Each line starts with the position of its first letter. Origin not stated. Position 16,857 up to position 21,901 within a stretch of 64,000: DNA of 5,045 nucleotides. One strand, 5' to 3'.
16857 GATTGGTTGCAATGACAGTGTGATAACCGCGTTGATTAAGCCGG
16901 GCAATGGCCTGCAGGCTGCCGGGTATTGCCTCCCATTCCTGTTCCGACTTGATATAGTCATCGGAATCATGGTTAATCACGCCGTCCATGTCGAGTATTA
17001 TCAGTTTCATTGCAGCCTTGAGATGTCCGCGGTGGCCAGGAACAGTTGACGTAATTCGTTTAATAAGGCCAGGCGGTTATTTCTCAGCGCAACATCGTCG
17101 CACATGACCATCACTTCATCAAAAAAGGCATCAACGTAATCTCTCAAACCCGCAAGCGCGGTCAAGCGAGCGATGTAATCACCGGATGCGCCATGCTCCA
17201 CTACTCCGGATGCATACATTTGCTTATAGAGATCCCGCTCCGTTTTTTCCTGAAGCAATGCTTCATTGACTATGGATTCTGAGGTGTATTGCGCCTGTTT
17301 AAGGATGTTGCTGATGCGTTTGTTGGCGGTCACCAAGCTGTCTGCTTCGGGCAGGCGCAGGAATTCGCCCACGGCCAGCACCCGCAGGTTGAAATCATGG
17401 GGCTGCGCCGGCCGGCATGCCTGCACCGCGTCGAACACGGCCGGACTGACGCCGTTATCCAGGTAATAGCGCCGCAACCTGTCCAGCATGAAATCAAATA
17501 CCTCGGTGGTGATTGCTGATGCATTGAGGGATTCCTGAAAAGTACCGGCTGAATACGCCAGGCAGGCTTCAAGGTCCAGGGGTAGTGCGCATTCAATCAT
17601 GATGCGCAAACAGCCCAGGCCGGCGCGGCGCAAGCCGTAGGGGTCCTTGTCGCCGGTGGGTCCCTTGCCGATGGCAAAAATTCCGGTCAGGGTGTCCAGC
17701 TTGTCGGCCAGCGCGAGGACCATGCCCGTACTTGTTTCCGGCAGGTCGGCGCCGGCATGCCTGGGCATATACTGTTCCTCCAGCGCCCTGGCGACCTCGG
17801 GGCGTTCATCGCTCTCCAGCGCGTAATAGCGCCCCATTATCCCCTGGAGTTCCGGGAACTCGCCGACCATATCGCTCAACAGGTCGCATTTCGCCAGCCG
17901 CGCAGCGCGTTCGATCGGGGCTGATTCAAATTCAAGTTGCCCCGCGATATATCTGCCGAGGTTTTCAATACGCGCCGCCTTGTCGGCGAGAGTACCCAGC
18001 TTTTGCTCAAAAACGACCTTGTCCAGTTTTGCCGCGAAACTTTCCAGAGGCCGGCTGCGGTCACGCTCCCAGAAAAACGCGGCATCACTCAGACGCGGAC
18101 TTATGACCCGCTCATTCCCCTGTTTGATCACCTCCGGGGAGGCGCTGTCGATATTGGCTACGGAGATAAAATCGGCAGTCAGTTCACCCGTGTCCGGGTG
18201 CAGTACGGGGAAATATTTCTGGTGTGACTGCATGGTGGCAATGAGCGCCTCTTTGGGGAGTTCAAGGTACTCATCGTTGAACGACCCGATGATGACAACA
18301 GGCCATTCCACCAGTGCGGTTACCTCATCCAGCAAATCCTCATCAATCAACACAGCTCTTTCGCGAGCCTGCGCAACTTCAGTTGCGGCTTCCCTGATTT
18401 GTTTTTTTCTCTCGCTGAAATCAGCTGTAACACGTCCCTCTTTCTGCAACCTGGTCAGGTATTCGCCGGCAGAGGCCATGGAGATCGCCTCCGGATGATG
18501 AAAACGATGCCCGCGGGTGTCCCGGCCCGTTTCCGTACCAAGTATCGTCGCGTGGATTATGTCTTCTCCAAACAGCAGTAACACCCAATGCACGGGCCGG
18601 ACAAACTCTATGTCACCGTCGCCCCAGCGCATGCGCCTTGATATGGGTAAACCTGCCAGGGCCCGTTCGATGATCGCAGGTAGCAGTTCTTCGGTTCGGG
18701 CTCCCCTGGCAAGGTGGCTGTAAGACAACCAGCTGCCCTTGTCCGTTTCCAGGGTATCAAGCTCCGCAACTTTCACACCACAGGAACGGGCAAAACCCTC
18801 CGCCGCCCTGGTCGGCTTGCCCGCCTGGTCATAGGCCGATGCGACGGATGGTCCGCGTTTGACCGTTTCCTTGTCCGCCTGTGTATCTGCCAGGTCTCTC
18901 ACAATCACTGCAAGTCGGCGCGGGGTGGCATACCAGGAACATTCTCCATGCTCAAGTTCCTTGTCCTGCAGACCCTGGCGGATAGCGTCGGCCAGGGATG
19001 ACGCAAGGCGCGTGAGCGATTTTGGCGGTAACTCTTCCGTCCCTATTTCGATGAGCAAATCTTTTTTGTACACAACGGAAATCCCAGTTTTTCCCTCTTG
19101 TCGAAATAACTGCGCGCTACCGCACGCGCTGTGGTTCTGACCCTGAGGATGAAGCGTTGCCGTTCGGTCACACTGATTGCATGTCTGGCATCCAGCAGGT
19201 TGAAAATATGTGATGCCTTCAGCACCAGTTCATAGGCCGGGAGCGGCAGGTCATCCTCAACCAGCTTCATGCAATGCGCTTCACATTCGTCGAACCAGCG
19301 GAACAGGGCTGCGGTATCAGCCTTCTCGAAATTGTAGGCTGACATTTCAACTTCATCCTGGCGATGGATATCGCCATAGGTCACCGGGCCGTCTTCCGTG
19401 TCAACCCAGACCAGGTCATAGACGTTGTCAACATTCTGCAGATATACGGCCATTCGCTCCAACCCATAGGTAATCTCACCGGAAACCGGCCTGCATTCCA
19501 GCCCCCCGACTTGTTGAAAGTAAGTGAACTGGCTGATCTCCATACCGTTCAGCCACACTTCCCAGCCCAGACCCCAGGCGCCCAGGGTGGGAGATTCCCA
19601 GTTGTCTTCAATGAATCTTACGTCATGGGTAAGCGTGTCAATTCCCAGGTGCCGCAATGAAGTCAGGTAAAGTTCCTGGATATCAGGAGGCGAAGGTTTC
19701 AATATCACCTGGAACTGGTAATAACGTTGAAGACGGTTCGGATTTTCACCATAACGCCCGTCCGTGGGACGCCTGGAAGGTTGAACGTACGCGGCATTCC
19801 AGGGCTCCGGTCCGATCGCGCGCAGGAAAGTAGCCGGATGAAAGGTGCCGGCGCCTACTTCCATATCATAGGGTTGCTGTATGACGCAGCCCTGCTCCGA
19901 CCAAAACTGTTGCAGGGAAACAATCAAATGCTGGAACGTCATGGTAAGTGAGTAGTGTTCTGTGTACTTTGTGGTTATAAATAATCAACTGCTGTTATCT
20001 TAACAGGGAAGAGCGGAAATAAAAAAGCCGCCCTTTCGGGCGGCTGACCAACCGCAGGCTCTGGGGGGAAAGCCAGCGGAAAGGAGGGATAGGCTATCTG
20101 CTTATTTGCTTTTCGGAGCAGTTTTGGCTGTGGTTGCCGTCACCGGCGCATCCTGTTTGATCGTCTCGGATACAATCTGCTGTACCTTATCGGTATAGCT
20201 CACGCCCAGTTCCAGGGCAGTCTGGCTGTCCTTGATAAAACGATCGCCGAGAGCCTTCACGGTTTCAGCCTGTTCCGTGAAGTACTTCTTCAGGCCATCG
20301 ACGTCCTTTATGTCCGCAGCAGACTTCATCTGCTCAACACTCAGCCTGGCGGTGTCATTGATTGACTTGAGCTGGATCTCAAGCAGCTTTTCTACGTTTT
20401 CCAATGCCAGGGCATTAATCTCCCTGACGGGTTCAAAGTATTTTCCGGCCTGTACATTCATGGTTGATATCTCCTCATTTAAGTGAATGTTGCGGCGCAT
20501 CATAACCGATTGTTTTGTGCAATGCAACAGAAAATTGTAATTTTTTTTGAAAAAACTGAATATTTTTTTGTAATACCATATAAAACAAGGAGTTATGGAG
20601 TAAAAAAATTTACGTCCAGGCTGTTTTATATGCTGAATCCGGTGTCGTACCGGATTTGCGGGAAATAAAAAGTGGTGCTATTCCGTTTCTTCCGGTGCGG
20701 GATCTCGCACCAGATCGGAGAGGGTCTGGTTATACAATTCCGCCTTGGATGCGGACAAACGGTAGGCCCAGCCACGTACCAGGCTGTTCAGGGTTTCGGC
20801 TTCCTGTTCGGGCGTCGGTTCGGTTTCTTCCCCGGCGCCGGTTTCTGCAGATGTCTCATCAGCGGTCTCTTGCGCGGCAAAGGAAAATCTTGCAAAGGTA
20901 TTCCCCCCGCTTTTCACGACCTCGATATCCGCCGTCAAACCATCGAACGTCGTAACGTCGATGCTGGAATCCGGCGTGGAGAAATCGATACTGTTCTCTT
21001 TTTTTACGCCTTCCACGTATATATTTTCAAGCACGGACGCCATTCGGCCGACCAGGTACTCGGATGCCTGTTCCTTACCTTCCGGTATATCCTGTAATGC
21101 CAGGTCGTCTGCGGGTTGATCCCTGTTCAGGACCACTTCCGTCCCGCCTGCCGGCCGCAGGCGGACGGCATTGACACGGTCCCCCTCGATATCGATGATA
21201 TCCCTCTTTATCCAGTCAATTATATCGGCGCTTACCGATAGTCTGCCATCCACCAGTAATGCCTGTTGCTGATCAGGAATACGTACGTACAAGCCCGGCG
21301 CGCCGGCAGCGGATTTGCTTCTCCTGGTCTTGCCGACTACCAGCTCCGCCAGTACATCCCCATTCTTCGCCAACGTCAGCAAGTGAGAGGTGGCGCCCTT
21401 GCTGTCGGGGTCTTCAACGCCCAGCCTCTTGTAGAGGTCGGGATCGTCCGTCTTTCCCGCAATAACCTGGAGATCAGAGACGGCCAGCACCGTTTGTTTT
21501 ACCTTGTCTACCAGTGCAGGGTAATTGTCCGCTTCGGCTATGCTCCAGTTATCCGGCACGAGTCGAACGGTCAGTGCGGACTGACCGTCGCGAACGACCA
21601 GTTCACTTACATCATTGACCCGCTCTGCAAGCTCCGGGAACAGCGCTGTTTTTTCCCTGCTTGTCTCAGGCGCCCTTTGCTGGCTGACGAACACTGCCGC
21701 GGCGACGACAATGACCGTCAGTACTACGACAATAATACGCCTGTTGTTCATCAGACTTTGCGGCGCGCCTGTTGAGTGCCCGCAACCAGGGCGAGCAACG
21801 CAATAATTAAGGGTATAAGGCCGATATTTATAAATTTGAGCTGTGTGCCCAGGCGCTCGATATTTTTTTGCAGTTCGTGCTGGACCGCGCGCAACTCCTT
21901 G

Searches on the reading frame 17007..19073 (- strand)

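Call 34: search_protein_families(library=pfam, max_evalue=1e-8, proteins=[window:17007-19073:-])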
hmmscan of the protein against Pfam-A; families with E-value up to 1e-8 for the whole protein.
window:17007-19073:- (688 aa): 1 family
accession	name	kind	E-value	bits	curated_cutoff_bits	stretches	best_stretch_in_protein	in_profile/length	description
PF02092.22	tRNA_synt_2f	-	6.1e-207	689.2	29.2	1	6-551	1-535/536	Glycyl-tRNA synthetase beta subunit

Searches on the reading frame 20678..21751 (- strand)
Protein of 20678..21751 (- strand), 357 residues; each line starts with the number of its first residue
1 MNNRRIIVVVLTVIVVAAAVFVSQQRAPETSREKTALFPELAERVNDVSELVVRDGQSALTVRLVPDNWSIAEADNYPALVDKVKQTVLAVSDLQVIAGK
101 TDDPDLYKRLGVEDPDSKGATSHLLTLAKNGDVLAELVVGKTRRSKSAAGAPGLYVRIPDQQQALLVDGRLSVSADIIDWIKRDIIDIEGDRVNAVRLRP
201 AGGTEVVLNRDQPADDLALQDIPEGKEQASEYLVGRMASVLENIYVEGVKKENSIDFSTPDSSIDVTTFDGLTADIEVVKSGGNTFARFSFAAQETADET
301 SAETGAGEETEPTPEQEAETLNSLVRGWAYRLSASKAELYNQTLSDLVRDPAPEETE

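Call 34: search_protein_families(library=pfam, max_evalue=1e-8, proteins=[window:20678-21751:-])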
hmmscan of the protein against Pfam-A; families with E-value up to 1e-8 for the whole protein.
window:20678-21751:- (357 aa): 1 family
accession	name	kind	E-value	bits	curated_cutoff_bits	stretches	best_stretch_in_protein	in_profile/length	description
PF14238.11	DUF4340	-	4.5e-14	53.5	25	1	69-227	1-144/183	Domain of unknown function (DUF4340)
